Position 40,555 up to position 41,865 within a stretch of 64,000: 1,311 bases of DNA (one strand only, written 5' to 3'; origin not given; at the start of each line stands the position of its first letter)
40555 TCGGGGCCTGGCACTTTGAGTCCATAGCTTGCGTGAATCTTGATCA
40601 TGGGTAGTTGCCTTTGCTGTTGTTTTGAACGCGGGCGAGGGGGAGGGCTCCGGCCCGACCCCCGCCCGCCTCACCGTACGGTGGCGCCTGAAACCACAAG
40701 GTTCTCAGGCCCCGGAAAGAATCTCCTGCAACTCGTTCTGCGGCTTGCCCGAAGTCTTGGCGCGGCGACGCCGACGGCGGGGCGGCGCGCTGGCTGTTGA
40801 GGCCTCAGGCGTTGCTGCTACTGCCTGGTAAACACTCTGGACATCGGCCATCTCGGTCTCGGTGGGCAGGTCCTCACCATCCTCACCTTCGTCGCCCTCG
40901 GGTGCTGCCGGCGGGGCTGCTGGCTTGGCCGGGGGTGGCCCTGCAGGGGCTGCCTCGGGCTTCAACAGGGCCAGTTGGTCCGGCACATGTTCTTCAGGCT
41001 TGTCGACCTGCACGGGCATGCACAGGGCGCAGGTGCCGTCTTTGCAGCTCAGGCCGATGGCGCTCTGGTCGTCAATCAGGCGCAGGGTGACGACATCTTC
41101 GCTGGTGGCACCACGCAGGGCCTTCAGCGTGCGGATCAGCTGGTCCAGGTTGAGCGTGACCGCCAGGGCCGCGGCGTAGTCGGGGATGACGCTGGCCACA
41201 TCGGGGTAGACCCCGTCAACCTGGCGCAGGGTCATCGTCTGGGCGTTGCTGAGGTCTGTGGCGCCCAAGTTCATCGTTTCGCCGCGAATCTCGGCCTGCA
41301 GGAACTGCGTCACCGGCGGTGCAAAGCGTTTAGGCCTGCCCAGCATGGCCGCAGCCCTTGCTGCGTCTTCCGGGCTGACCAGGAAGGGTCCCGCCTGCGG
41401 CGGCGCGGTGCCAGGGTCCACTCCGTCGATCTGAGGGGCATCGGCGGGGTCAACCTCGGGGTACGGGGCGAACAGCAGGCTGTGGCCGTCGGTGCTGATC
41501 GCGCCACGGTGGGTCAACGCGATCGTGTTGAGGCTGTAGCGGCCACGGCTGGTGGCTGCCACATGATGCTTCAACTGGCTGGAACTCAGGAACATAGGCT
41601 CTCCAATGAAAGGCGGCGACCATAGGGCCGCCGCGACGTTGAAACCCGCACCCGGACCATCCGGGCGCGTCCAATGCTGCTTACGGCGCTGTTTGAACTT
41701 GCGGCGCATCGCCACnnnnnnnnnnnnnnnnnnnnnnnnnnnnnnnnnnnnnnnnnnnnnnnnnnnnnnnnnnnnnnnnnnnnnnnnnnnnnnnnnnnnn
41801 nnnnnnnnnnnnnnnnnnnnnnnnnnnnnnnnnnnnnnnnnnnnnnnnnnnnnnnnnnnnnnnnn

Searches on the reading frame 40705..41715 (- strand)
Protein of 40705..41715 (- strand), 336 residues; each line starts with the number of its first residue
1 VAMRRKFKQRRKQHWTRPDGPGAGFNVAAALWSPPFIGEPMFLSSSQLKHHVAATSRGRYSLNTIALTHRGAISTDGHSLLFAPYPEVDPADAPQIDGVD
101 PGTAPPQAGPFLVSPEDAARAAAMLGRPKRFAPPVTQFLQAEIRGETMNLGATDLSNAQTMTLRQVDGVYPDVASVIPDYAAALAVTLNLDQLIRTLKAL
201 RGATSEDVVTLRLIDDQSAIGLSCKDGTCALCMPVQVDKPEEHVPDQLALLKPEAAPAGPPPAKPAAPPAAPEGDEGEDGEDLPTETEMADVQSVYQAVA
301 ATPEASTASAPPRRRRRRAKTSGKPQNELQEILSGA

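Call 45: search_protein_families(library=pfam, proteins=[window:40705-41715:-], max_evalue=0.001)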
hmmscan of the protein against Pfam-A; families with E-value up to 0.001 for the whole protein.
window:40705-41715:- (336 aa): 0 families

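Call 52: search_protein_families(library=phrogs, proteins=[window:40705-41715:-], max_evalue=0.001)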
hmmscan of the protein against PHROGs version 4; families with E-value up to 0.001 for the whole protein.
window:40705-41715:- (336 aa): 3 families
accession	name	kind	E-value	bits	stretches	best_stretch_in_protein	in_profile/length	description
phrog_3007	-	DNA, RNA and nucleotide metabolism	7e-08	33.4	1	52-240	16-189/190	RusA-like Holliday junction resolvase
phrog_12598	-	DNA, RNA and nucleotide metabolism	0.00011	22.7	1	113-258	77-232/275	RusA-like Holliday junction resolvase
phrog_947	-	DNA, RNA and nucleotide metabolism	0.00023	21.2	0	160-213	229-282/368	DNA polymerase processivity factor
